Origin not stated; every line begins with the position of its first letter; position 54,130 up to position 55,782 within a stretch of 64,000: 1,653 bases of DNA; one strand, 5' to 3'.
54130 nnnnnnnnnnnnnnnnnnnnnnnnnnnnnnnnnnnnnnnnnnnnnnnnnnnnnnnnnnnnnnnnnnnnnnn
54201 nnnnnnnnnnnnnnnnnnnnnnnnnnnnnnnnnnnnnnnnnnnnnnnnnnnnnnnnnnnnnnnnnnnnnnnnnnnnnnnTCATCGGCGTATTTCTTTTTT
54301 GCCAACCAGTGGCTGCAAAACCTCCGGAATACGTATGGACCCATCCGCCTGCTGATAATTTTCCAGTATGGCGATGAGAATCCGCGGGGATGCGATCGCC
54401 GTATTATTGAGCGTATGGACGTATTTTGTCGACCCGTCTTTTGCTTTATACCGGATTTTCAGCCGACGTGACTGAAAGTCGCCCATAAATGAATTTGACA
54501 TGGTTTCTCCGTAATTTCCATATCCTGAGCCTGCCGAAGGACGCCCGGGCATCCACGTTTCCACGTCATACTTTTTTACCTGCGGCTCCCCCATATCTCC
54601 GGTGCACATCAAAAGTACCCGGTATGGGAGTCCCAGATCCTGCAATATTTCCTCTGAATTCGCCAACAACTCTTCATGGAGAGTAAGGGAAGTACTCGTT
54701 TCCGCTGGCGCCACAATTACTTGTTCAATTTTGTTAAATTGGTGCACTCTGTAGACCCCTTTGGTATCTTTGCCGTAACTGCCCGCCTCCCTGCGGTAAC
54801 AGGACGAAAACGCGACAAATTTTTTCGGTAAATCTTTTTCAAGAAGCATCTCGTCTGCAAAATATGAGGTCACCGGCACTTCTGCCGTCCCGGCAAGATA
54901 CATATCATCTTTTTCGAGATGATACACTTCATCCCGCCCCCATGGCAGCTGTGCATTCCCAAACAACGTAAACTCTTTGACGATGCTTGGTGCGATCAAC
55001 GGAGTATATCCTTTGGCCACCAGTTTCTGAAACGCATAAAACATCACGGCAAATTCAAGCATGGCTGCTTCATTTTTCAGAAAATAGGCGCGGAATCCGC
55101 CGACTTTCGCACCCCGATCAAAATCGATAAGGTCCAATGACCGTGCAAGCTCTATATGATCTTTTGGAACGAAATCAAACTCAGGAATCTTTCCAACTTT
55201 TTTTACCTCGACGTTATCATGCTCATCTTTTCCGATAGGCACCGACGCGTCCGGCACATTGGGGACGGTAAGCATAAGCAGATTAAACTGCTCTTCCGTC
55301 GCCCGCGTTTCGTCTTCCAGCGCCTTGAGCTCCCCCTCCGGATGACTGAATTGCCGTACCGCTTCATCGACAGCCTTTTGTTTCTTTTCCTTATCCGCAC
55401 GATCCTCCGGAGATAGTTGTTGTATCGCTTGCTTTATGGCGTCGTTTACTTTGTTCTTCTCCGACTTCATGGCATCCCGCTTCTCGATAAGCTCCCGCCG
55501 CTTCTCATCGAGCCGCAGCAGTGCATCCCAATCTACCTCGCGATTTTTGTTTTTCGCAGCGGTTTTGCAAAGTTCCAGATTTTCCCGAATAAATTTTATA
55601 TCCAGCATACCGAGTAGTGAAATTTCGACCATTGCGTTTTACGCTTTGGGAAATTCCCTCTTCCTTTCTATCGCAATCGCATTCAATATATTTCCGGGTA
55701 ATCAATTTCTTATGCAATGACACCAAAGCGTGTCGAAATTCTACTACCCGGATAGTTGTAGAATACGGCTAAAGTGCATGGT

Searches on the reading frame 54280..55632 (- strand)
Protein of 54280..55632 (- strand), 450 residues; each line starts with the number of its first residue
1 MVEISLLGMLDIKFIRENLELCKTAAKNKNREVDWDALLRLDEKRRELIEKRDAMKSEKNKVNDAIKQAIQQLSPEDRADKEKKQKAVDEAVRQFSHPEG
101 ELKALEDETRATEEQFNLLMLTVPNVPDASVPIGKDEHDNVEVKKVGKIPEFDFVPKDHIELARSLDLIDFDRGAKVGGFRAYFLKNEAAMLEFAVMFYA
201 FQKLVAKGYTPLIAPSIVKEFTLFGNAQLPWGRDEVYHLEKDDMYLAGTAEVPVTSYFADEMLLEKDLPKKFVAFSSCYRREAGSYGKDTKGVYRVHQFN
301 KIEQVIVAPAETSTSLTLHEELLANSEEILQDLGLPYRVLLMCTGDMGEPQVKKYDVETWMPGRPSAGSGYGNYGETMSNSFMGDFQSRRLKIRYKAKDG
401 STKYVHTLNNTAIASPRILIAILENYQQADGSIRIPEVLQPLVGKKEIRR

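Call 7: search_protein_families(library=pfam, proteins=[window:54280-55632:-])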
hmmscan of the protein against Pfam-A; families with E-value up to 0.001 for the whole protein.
window:54280-55632:- (450 aa): 2 families
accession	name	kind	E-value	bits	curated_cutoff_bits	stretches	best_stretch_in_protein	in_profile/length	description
PF00587.30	tRNA-synt_2b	-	1.9e-32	113.2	29.3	1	240-426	7-179/179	tRNA synthetase class II core domain (G, H, P, S and T)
PF02403.27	Seryl_tRNA_N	-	1.8e-18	67.2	28.2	1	9-127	1-108/108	Seryl-tRNA synthetase N-terminal domain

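Call 8: search_protein_families(library=ncbifam, proteins=[window:54280-55632:-], max_evalue=0.001)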
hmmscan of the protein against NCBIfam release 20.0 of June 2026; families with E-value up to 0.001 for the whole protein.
window:54280-55632:- (450 aa): 4 families
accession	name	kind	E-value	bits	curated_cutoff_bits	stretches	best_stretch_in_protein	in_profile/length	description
TIGR00414.1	serS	equivalog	1.1e-139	466.1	301.65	1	9-441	1-416/418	serine--tRNA ligase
TIGR00418.1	thrS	equivalog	3.2e-06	26.4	383.65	1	157-335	171-344/565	threonine--tRNA ligase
NF003068.0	PRK03991.1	equivalog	2.2e-05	23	484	1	156-347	196-383/613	threonine--tRNA ligase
NF002120.0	PRK00960.1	equivalog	7e-05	21.6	611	1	253-339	320-401/518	serine--tRNA ligase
